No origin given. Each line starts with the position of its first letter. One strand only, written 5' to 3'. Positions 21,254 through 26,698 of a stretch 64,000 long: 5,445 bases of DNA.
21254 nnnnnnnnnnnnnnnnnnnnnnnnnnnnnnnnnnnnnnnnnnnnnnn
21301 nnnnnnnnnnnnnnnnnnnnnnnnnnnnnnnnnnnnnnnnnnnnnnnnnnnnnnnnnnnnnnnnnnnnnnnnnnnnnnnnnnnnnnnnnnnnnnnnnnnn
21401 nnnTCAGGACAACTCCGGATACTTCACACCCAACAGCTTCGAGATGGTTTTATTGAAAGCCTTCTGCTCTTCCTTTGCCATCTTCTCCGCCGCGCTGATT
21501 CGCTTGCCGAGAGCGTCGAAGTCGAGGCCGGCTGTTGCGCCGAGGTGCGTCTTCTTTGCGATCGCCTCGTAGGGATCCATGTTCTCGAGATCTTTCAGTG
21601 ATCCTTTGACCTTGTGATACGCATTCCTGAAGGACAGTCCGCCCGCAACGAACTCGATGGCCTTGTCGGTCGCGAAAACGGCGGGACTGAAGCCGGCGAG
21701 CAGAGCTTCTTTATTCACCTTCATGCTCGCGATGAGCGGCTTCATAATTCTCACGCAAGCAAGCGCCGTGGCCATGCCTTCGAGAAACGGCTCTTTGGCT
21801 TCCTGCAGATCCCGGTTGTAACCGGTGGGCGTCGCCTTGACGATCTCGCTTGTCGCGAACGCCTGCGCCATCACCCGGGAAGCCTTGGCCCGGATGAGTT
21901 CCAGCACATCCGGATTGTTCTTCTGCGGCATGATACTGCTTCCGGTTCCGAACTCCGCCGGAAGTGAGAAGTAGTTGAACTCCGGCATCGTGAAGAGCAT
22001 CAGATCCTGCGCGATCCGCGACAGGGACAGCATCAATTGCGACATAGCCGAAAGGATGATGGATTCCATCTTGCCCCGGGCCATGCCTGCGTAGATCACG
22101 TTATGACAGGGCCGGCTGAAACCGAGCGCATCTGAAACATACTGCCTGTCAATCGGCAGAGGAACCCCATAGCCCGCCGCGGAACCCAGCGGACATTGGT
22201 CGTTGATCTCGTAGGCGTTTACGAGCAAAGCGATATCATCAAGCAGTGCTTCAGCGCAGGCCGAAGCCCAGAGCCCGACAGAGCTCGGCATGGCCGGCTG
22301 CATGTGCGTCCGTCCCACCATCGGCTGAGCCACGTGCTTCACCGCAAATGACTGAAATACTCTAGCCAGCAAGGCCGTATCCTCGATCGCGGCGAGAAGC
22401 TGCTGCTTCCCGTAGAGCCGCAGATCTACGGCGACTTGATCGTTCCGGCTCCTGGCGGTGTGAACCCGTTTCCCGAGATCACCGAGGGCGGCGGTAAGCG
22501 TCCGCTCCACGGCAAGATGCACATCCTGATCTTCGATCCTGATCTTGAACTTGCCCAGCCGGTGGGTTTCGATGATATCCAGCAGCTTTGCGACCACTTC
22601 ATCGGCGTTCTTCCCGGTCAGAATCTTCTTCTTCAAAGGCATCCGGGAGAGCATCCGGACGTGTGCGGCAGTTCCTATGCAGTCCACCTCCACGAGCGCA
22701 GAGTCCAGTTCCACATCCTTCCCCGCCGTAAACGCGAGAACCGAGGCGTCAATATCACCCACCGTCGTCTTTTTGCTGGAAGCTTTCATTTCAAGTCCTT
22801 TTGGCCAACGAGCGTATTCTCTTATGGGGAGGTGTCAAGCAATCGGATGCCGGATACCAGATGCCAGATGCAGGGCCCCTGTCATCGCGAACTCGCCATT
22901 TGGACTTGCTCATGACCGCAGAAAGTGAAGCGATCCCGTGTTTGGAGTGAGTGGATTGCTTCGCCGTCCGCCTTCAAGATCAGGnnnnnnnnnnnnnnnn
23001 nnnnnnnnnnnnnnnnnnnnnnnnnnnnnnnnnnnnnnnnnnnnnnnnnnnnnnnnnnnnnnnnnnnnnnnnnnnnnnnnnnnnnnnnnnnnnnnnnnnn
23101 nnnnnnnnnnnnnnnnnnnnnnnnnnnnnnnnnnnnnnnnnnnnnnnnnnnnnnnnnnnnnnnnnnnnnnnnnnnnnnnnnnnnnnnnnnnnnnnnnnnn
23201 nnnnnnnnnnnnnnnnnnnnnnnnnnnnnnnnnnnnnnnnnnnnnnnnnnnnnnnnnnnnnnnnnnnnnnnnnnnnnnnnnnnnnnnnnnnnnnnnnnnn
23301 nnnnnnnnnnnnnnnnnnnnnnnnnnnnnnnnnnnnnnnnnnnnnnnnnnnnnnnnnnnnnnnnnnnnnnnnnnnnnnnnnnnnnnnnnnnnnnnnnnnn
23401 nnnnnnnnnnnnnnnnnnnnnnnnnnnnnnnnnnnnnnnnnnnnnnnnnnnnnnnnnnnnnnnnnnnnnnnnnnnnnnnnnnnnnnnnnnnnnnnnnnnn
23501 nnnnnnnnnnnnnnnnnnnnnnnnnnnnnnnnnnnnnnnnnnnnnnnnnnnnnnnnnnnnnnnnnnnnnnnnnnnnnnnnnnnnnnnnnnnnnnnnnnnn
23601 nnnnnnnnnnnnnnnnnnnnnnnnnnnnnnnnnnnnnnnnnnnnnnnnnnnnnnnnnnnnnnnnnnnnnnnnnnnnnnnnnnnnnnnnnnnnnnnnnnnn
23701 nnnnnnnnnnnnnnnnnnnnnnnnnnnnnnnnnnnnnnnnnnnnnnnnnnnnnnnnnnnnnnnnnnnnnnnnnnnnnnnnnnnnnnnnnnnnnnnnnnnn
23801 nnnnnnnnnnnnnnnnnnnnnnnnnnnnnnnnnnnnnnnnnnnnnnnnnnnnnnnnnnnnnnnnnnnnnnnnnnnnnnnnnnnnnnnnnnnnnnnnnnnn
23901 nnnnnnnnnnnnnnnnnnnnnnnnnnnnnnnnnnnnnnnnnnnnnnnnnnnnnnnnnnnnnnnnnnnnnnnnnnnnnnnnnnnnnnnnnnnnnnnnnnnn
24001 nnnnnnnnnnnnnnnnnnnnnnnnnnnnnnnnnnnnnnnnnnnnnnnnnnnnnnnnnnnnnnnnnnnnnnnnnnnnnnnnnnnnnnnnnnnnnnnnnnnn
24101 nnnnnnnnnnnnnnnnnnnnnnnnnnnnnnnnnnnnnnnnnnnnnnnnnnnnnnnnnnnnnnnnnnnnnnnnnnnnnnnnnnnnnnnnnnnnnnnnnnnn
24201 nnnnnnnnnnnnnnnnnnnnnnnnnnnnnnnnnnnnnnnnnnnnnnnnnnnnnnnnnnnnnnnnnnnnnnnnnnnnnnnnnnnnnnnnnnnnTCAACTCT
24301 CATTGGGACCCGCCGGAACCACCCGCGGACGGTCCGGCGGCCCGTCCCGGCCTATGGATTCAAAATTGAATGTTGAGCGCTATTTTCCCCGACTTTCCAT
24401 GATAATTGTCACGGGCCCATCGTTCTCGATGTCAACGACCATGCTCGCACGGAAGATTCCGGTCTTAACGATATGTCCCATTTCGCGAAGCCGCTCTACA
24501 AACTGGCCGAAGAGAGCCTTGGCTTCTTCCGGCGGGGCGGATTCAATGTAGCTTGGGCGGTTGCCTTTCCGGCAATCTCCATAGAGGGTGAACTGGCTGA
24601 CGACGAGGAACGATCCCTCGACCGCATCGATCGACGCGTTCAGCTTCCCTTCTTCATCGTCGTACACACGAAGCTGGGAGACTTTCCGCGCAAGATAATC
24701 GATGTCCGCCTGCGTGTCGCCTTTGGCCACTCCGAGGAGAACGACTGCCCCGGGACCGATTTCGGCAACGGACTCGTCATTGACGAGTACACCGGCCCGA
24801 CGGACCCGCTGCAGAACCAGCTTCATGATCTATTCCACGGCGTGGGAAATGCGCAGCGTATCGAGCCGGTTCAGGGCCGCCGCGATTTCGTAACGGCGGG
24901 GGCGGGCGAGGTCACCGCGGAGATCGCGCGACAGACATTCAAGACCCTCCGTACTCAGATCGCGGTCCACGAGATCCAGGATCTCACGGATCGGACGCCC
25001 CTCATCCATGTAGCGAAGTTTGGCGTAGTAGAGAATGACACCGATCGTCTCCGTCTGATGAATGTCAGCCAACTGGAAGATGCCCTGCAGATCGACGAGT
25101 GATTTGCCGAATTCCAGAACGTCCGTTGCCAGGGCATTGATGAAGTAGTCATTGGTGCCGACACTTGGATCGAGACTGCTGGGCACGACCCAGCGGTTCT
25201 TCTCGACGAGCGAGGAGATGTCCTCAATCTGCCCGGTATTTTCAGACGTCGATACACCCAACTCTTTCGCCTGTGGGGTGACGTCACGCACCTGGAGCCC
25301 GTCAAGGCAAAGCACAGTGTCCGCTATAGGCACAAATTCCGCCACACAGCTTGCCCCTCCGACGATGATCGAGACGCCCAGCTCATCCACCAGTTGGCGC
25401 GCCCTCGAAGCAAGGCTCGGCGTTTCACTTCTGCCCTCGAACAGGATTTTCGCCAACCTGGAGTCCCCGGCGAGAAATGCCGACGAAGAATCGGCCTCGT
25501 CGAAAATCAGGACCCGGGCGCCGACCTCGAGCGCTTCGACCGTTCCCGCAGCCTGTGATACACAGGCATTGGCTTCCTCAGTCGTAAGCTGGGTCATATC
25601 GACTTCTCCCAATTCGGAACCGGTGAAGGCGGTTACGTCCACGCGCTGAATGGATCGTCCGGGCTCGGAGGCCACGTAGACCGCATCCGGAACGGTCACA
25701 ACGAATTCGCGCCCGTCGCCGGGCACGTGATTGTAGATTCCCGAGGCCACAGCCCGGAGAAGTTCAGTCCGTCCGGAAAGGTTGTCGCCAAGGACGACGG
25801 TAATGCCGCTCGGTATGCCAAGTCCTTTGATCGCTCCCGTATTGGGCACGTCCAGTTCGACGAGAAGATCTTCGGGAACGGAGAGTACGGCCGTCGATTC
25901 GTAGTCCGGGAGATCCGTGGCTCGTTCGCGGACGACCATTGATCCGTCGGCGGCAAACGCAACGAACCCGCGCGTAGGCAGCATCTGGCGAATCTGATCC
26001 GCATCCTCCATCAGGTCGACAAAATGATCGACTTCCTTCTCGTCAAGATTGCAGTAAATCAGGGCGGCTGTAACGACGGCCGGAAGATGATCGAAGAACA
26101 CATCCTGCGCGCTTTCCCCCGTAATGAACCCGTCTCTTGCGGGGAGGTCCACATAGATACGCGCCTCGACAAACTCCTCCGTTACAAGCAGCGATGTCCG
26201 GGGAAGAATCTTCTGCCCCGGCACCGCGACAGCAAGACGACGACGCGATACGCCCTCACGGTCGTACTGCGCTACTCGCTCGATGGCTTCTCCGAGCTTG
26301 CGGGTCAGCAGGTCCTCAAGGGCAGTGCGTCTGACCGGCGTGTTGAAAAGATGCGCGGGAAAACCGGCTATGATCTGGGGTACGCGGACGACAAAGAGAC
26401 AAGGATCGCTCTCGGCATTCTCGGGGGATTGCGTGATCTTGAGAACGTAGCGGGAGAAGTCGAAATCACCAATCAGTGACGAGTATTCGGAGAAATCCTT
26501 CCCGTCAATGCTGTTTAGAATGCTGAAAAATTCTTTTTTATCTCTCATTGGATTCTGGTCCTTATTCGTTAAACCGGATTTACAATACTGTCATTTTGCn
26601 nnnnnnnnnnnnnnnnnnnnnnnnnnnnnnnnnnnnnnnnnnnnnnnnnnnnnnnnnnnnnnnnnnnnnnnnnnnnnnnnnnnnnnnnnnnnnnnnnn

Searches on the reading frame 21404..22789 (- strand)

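Call 10: search_protein_families(library=pfam, proteins=[window:21404-22789:-], max_evalue=0.001)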
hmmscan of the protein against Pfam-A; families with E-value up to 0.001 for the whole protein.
window:21404-22789:- (461 aa): 1 family
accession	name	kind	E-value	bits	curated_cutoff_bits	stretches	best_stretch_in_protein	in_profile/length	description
PF00206.25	Lyase_1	-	3.2e-47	161.9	27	1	46-307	34-311/312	Lyase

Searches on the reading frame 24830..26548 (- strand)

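Call 10: search_protein_families(library=pfam, proteins=[window:24830-26548:-], max_evalue=0.001)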
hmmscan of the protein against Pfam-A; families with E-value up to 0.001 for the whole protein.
window:24830-26548:- (572 aa): 3 families
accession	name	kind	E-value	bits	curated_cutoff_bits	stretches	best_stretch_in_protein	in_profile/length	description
PF09818.15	ABC_ATPase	-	7.5e-64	215.9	23.2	1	170-438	2-269/283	P-loop domain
PF20446.3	ABC_N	-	1.6e-26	93.6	26.5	1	6-165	3-161/162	ATPase of the ABC class N-terminal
PF21117.3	MRB1590_C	-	4.1e-23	82.4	27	1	473-567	5-101/102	MRB1590 C-terminal domain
